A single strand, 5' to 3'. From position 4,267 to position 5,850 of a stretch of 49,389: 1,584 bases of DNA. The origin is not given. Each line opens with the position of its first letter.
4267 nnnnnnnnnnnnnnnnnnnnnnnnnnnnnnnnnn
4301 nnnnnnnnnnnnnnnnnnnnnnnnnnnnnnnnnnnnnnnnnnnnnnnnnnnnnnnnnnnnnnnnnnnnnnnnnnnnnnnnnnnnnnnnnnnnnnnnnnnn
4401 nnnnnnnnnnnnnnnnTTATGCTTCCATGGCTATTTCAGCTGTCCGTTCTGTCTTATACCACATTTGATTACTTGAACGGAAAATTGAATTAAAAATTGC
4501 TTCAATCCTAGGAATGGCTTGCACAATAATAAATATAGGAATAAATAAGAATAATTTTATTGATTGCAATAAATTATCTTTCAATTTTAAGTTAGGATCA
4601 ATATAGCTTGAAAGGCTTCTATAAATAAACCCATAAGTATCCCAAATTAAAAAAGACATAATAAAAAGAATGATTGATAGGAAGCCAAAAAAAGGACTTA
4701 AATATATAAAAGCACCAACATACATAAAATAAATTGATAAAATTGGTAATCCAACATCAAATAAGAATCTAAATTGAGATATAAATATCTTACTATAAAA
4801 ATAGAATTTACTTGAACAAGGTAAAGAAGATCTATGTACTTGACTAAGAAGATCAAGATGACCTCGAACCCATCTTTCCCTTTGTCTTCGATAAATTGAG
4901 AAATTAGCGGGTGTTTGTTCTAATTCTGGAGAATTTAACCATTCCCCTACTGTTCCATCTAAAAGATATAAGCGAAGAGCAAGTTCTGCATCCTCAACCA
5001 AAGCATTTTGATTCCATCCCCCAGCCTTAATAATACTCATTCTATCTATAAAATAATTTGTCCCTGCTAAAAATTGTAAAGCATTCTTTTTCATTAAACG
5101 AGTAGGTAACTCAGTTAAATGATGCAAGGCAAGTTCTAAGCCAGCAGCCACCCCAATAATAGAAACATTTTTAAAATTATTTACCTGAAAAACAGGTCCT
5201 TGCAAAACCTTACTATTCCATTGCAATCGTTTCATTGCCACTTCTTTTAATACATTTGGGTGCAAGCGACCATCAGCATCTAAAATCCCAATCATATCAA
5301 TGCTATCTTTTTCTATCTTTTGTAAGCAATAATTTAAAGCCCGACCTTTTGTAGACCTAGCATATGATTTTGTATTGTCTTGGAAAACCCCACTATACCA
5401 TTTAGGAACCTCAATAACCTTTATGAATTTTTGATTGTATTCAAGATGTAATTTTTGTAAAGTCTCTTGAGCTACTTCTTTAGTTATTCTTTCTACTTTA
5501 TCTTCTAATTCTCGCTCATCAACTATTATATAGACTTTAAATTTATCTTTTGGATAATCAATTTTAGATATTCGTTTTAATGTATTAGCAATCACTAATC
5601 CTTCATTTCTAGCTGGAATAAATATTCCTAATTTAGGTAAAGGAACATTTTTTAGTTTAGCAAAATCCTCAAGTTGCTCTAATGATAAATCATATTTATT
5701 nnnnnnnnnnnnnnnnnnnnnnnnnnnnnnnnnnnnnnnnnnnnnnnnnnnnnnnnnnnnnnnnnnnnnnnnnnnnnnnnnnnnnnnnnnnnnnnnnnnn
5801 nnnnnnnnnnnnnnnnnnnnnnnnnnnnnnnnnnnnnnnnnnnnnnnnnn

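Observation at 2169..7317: Compact three-gene exopolysaccharide system predicted to make a ManNAc-containing polymer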

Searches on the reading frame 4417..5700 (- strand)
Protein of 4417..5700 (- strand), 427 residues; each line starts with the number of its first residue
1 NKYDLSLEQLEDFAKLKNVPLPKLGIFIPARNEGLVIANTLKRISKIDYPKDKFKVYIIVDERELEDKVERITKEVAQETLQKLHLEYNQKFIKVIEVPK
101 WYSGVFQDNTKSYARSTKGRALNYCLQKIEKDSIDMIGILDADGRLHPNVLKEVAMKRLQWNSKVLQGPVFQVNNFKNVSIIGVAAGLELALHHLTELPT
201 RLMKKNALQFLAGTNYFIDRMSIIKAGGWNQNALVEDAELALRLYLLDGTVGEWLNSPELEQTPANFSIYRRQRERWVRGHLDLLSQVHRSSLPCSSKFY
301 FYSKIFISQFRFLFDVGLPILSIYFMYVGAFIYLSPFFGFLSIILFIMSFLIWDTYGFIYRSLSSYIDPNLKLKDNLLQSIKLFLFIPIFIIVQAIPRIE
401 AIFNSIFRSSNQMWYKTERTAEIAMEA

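Call 27: search_dna_similar(query=window:4417-5700:-, collection=plasmids, mode=protein, max_rows=20)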
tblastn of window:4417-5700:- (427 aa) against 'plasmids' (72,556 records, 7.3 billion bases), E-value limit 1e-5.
Records with a match: 47; places in all: 47; records where one place covers at least 80% of the query: 0.
Best place of each record, by identity: <60% 47.
By first word of the organism name: Acinetobacter 7; Bacillus 6; Enterococcus 5; Rhizobium 4; Levilactobacillus 4; Neorhizobium 3; Listeria 3; Azospirillum 2; Priestia 1; Allocoleopsis 1; and 11 more.
By predicted mobility (MOB-suite, as given by PLSDB): non-mobilizable 26; mobilizable 15; conjugative 6.
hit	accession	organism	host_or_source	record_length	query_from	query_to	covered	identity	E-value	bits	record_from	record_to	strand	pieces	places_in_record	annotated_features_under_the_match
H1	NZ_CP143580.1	Enterococcus faecalis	Homo sapiens,bacterial isolate,sonicate ...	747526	22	332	73%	27.5%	7e-18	94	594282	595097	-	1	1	glycosyltransferase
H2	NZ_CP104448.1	Acinetobacter baumannii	Homo sapiens,sputum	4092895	15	333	75%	26.7%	2e-17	92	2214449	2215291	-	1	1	none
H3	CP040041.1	Acinetobacter baumannii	Homo sapiens,blood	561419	15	333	75%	26.7%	2e-17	92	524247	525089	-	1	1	glycosyltransferase family 2 protein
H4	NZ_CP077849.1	Acinetobacter baumannii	Homo sapiens,Rectal swab_P28_BU14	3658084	15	333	75%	26.7%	2e-17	92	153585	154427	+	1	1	none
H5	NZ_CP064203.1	Acinetobacter baumannii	Homo sapiens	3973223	15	333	75%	26.7%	2e-17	92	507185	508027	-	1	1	none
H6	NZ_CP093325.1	Bacillus sp. N5-665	whole organism,peat soil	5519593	22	291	63%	29.1%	1e-12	77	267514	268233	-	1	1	none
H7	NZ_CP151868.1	Bacillus thuringiensis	tobacco,mixed culture,leaves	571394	22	291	63%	28.9%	1e-12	77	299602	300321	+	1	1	glycosyltransferase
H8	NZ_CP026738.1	Priestia megaterium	Sporobolus anglicus,cell ...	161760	21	292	64%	28.1%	2e-13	81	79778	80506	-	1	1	glycosyltransferase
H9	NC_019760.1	Allocoleopsis franciscana PCC 7113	-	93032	16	326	73%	24.1%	3e-8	64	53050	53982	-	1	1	glycosyltransferase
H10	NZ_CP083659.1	Acinetobacter variabilis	-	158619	15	293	65%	26.9%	9e-19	97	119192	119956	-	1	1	glycosyltransferase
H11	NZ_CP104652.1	Acinetobacter variabilis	Homo sapiens,Wound/Abscess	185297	15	293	65%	26.9%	1e-18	96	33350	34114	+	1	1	glycosyltransferase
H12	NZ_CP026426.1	Acinetobacter sp. ACNIH1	-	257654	15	293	65%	26.9%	1e-18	96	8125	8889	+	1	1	glycosyltransferase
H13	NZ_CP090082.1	Bacillus cereus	cell culture,Contaminated soil sample ...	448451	17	333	74%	23.4%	1e-7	62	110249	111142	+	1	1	glycosyltransferase family 2 protein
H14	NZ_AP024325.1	Caballeronia sp. NK8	-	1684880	20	327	72%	23.5%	1e-6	59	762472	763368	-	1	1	none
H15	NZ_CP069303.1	Shinella sp. PSBB067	monoisolate,Minnesota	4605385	15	282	63%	27.0%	8e-9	66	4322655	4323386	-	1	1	none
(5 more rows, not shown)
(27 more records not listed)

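Call 28: search_dna_similar(query=window:4417-5700:-, collection=plasmids, mode=protein, max_rows=60, rows=best)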
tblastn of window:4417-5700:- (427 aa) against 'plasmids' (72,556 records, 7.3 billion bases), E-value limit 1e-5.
Records with a match: 47; places in all: 47; records where one place covers at least 80% of the query: 0.
Best place of each record, by identity: <60% 47.
By first word of the organism name: Acinetobacter 7; Bacillus 6; Enterococcus 5; Rhizobium 4; Levilactobacillus 4; Neorhizobium 3; Listeria 3; Azospirillum 2; Priestia 1; Allocoleopsis 1; and 11 more.
By predicted mobility (MOB-suite, as given by PLSDB): non-mobilizable 26; mobilizable 15; conjugative 6.
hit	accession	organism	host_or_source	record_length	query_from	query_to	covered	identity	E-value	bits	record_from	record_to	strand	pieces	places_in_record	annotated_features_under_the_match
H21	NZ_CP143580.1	Enterococcus faecalis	Homo sapiens,bacterial isolate,sonicate ...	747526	22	332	73%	27.5%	7e-18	94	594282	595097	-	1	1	glycosyltransferase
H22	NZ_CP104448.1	Acinetobacter baumannii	Homo sapiens,sputum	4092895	15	333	75%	26.7%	2e-17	92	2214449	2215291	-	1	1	none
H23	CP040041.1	Acinetobacter baumannii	Homo sapiens,blood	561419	15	333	75%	26.7%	2e-17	92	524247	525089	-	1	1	glycosyltransferase family 2 protein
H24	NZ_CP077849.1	Acinetobacter baumannii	Homo sapiens,Rectal swab_P28_BU14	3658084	15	333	75%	26.7%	2e-17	92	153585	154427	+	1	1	none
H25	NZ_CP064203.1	Acinetobacter baumannii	Homo sapiens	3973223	15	333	75%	26.7%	2e-17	92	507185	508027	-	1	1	none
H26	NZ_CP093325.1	Bacillus sp. N5-665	whole organism,peat soil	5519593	22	291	63%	29.1%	1e-12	77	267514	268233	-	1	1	none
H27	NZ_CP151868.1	Bacillus thuringiensis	tobacco,mixed culture,leaves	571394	22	291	63%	28.9%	1e-12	77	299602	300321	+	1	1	glycosyltransferase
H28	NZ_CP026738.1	Priestia megaterium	Sporobolus anglicus,cell ...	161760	21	292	64%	28.1%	2e-13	81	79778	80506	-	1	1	glycosyltransferase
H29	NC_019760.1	Allocoleopsis franciscana PCC 7113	-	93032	16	326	73%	24.1%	3e-8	64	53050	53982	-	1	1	glycosyltransferase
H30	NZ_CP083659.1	Acinetobacter variabilis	-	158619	15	293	65%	26.9%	9e-19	97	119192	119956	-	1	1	glycosyltransferase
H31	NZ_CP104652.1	Acinetobacter variabilis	Homo sapiens,Wound/Abscess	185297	15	293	65%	26.9%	1e-18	96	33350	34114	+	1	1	glycosyltransferase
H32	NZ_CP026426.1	Acinetobacter sp. ACNIH1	-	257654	15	293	65%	26.9%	1e-18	96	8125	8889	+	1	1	glycosyltransferase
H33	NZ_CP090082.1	Bacillus cereus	cell culture,Contaminated soil sample ...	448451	17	333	74%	23.4%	1e-7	62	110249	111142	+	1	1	glycosyltransferase family 2 protein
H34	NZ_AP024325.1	Caballeronia sp. NK8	-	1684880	20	327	72%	23.5%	1e-6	59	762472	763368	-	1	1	none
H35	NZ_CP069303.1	Shinella sp. PSBB067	monoisolate,Minnesota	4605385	15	282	63%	27.0%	8e-9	66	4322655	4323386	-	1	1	none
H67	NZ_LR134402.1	Listeria monocytogenes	Homo sapiens,Vein blood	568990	19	282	62%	22.3%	3e-12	76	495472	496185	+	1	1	glycosyltransferase family 2 protein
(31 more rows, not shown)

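Call 31: get_annotated_region(hit=H67, flank=6000)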
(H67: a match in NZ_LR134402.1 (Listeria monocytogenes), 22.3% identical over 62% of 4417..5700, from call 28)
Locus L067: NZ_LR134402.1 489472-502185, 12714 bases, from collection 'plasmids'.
description: Listeria monocytogenes strain NCTC7974 plasmid 5, complete sequence
organism: Listeria monocytogenes (NCBI taxid 1639)
taxonomy: Bacteria; Bacillota; Bacilli; Bacillales; Listeriaceae; Listeria; Listeria monocytogenes
host: -; source: Homo sapiens,Vein blood; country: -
typing (MOB-suite, as given by PLSDB): non-mobilizable
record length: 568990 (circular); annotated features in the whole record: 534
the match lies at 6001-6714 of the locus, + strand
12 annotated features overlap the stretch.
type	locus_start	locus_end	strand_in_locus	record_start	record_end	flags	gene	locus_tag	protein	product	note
CDS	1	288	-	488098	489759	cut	-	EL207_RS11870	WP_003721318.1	SulP family inorganic anion transporter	-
CDS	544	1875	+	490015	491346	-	-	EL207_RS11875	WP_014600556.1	DUF1254 domain-containing protein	-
CDS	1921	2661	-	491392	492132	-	-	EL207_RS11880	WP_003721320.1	MerR family transcriptional regulator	GO:0006355 - regulation of DNA-templated transcription [Evidence IEA]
CDS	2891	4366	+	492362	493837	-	-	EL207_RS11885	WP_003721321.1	membrane protein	-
CDS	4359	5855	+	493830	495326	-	-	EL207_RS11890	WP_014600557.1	DUF2334 domain-containing protein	-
CDS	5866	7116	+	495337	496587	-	-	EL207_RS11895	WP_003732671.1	glycosyltransferase family 2 protein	-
CDS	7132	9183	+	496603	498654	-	-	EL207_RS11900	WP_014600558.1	cellulose biosynthesis cyclic di-GMP-binding regulatory protein BcsB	GO:0006011 - UDP-glucose metabolic process [Evidence IEA]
CDS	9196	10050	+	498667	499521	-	-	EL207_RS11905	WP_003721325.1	diguanylate cyclase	-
CDS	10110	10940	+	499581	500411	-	-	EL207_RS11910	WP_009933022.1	methyltransferase domain-containing protein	-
CDS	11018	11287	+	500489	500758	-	-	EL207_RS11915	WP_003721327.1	ACT domain-containing protein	-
CDS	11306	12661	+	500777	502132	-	-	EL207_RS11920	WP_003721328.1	PFL family protein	-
CDS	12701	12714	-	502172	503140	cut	-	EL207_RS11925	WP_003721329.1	LacI family DNA-binding transcriptional regulator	-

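Call 34: get_annotated_region(hit=H21, flank=6000)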
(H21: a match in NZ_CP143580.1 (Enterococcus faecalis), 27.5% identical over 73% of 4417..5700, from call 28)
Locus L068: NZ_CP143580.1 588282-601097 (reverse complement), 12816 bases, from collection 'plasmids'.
description: Enterococcus faecalis strain IDRL-9065 plasmid unnamed1, complete sequence
organism: Enterococcus faecalis (NCBI taxid 1351)
taxonomy: Bacteria; Bacillota; Bacilli; Lactobacillales; Enterococcaceae; Enterococcus; Enterococcus faecalis
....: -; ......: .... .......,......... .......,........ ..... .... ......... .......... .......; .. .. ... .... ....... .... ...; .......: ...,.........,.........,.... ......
typing (MOB-suite, as given by PLSDB): conjugative; relaxase MOBP; mating-pair formation MPF_T
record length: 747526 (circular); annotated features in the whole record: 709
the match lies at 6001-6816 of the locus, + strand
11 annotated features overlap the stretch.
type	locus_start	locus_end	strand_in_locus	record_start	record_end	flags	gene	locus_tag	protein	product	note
CDS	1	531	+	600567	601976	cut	-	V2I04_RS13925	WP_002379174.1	DnaD domain protein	-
CDS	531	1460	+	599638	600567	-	dnaI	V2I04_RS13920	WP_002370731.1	primosomal protein DnaI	-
CDS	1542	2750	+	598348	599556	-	-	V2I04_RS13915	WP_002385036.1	hypothetical protein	-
CDS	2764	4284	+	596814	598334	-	-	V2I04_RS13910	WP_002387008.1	hypothetical protein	-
CDS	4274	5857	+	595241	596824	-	-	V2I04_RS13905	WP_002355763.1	hypothetical protein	-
CDS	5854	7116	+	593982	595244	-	-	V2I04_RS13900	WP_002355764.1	glycosyltransferase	-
CDS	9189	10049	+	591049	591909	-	-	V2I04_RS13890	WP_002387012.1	hypothetical protein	-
CDS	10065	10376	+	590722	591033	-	-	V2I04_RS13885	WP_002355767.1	hypothetical protein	-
CDS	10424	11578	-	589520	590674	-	-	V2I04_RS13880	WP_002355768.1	pyridoxal phosphate-dependent aminotransferase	-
CDS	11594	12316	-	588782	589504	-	-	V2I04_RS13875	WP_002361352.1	amino acid ABC transporter ATP-binding protein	-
CDS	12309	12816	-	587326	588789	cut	-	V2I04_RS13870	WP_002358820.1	ABC transporter permease subunit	GO:0015837 - amine transport [Evidence IEA]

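Call 35: get_annotated_region(hit=H27, flank=6000)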
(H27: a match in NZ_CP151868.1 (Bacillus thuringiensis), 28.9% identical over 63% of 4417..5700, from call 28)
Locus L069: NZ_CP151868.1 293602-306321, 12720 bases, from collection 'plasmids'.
description: Bacillus thuringiensis strain YB6 plasmid unnamed1, complete sequence
organism: Bacillus thuringiensis (NCBI taxid 1428)
taxonomy: Bacteria; Bacillota; Bacilli; Bacillales; Bacillaceae; Bacillus; Bacillus thuringiensis
host: -; source: tobacco,mixed culture,leaves; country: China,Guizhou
typing (MOB-suite, as given by PLSDB): non-mobilizable
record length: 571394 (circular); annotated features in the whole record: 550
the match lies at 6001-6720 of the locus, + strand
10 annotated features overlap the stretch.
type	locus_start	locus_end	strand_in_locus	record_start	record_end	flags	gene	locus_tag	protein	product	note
CDS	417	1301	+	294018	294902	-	-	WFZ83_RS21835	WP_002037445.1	D-amino-acid transaminase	-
CDS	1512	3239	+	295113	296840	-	-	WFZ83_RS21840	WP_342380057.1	SH3 domain-containing protein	-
CDS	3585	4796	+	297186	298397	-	-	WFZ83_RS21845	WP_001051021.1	NupC/NupG family nucleoside CNT transporter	GO:0015858 - nucleoside transport [Evidence IEA]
CDS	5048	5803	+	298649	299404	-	-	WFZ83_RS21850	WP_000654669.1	diguanylate cyclase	-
CDS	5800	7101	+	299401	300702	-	-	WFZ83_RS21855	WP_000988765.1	glycosyltransferase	-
CDS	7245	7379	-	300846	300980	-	-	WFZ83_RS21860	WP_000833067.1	hypothetical protein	-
CDS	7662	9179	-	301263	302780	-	opuD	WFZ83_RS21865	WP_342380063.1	glycine betaine transporter OpuD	-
CDS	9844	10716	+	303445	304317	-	-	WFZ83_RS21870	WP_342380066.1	cell wall-binding protein EntA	-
CDS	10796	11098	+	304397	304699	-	-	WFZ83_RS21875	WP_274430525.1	DUF3910 family protein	-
CDS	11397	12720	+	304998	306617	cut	-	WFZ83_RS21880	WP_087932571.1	hypothetical protein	-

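Call 37: search_protein_families(library=pfam, proteins=[L067:2891-4366:+, L067:4359-5855:+, L067:5866-7116:+, L067:7132-9183:+, L067:9196-10050:+, L068:1542-2750:+, L068:2764-4284:+, L068:4274-5857:+, L068:5854-7116:+], max_evalue=0.01)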
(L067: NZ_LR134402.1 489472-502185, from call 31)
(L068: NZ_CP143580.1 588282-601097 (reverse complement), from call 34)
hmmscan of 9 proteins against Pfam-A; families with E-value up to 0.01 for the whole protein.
L067:2891-4366:+ (491 aa): 0 families

L067:4359-5855:+ (498 aa): 1 family
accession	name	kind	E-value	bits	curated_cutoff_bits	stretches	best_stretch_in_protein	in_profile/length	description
PF10096.14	DUF2334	-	5.3e-05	23.3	26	1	219-277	9-71/203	Uncharacterized protein conserved in bacteria (DUF2334)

L067:5866-7116:+ (416 aa): 6 families
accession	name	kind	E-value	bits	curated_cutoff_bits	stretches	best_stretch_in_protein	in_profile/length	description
PF13641.12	Glyco_tranf_2_3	-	2.2e-31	110.1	27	1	51-281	3-230/230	Glycosyltransferase like family 2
PF00535.33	Glycos_transf_2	-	8.1e-28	97.9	23.3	1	52-228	1-168/168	Glycosyl transferase family 2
PF13632.12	Glyco_trans_2_3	-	4.6e-23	82.5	27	1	140-355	2-194/198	Glycosyl transferase family group 2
PF13506.12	Glyco_transf_21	-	5e-12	46.1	21.7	1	113-280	7-174/174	Glycosyl transferase family 21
PF10111.15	Glyco_tranf_2_2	-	1.1e-07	32.1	27.3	1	54-252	3-206/276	Glycosyltransferase like family 2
PF03142.21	Chitin_synth_2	-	1e-06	28.2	27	0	130-187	195-252/527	Chitin synthase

L067:7132-9183:+ (683 aa): 1 family
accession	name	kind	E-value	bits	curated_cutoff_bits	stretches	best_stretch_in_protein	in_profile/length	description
PF03170.19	BcsB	-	8.5e-41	140.4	21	1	39-556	19-549/606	Bacterial cellulose synthase subunit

L067:9196-10050:+ (284 aa): 1 family
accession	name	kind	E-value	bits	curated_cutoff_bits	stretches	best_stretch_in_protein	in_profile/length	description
PF00990.26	GGDEF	-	9.3e-07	29.2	23.8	1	131-280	3-151/161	Diguanylate cyclase, GGDEF domain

L068:1542-2750:+ (402 aa): 1 family
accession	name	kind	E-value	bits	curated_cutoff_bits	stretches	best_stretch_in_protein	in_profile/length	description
PF01270.23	Glyco_hydro_8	-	0.00028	20.5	24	1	124-197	62-141/341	Glycosyl hydrolases family 8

L068:2764-4284:+ (506 aa): 0 families

L068:4274-5857:+ (527 aa): 0 families

L068:5854-7116:+ (420 aa): 6 families
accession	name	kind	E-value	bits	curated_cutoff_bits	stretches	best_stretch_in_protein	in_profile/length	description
PF13641.12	Glyco_tranf_2_3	-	4.2e-33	115.7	27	1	52-282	3-230/230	Glycosyltransferase like family 2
PF00535.33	Glycos_transf_2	-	3e-29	102.6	23.3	1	53-228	1-167/168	Glycosyl transferase family 2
PF13632.12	Glyco_trans_2_3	-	4.2e-25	89.2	27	1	141-356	2-192/198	Glycosyl transferase family group 2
PF13506.12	Glyco_transf_21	-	4.4e-14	52.8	21.7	1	114-280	7-173/174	Glycosyl transferase family 21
PF10111.15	Glyco_tranf_2_2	-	2.9e-09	37.2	27.3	1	54-270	4-223/276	Glycosyltransferase like family 2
PF03142.21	Chitin_synth_2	-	0.00026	20.2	27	0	250-377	341-466/527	Chitin synthase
